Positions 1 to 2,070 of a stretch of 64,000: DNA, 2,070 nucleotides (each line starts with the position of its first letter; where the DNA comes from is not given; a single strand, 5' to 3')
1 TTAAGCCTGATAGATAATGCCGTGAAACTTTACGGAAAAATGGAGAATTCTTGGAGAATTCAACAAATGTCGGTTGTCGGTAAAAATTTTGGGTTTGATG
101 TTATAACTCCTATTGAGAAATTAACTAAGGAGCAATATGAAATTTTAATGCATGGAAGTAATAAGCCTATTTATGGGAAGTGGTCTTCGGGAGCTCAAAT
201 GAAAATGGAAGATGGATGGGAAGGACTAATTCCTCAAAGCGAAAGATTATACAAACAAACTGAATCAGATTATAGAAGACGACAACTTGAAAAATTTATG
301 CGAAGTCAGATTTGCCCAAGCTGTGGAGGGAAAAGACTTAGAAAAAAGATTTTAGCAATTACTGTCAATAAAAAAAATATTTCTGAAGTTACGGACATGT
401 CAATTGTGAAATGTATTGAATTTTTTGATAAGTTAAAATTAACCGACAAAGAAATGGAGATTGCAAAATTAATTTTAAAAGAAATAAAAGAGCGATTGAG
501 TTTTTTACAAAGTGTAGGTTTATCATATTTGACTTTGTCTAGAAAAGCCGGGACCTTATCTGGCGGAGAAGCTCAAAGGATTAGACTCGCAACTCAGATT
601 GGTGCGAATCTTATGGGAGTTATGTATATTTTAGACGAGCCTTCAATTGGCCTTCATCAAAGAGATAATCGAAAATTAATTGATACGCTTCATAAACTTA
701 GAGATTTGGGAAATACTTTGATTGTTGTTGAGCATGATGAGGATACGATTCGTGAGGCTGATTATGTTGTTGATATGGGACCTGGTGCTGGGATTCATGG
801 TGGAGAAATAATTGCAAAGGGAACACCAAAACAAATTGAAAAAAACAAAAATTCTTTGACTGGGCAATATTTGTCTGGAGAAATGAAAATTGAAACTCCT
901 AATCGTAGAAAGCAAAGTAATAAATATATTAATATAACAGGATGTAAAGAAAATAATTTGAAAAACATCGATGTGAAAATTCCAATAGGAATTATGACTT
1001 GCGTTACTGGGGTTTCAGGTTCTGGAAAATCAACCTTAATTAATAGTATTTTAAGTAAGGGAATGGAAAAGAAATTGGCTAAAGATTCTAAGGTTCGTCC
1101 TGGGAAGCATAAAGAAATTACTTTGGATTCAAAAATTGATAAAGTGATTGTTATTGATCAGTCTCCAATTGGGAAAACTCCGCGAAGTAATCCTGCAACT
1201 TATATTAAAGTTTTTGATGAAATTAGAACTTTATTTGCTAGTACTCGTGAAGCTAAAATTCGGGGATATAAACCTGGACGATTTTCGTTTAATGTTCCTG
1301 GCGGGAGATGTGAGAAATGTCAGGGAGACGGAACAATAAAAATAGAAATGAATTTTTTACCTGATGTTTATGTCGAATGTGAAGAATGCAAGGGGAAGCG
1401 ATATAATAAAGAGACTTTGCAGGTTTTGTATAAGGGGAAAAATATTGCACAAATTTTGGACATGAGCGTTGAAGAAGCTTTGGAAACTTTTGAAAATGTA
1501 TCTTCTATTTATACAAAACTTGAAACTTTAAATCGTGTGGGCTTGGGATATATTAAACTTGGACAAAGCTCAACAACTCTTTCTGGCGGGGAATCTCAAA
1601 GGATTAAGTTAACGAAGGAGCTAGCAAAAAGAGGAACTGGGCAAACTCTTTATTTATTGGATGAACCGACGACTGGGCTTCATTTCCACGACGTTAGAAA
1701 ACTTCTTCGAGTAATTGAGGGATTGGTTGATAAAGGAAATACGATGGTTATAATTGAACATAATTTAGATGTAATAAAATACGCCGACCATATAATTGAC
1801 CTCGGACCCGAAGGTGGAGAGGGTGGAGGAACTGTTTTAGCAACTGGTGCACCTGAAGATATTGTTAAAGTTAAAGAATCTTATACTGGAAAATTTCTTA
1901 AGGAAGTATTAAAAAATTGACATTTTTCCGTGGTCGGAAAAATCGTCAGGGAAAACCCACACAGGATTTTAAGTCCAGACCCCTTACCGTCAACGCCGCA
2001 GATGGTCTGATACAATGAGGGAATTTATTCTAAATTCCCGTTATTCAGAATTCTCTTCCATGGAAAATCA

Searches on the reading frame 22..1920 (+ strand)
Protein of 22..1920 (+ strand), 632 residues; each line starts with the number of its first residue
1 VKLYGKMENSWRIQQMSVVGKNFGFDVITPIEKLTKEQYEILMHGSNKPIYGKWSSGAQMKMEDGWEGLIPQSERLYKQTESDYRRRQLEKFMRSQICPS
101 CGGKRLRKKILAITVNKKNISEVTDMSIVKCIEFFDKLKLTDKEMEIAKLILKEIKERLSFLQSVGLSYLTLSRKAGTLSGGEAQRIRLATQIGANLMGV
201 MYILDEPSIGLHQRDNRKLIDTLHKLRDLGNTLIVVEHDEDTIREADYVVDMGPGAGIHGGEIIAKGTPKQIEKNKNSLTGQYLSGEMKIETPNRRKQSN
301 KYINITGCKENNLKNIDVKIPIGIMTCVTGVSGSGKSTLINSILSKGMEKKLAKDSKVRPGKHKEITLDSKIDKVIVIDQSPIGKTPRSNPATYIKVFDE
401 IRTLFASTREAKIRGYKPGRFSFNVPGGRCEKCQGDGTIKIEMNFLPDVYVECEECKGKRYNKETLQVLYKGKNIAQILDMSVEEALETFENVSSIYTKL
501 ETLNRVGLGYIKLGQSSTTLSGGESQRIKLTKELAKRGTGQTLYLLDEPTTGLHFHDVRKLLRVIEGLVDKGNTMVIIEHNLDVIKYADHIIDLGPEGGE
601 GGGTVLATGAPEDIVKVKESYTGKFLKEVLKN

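Call 16: search_protein_families(library=pfam, proteins=[window:22-1920:+])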
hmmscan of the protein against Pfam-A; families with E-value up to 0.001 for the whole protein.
window:22-1920:+ (632 aa): 9 families
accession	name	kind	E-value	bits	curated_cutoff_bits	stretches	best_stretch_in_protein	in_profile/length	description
PF00005.33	ABC_tran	-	2.8e-17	64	25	2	473-551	66-137/137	ABC transporter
PF17755.6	UvrA_DNA-bind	-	2.8e-16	60.2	23.2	1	5-91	22-110/110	UvrA DNA-binding domain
PF02463.25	SMC_N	-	1.4e-08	34.9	40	0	123-252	135-211/220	RecF/RecN/SMC N terminal domain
PF13304.12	AAA_21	-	3.1e-06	27.9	27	0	535-566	253-284/304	AAA domain, putative AbiEii toxin, Type IV TA system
PF00684.25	DnaJ_CXXCXGXG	-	0.00026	21.6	32.7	0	429-460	17-51/65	DnaJ central domain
PF05049.19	IIGP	-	0.00033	20.3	24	1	305-395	20-107/375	Interferon-inducible GTPase (IIGP)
PF13175.12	AAA_15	-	0.00036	20.7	32.1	0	503-579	298-367/374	AAA ATPase domain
PF03193.22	RsgA_GTPase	-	0.00039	20.7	30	1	307-363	91-146/174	RsgA GTPase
PF13555.12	AAA_29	-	0.00081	19.5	27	0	323-343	23-42/61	P-loop containing region of AAA domain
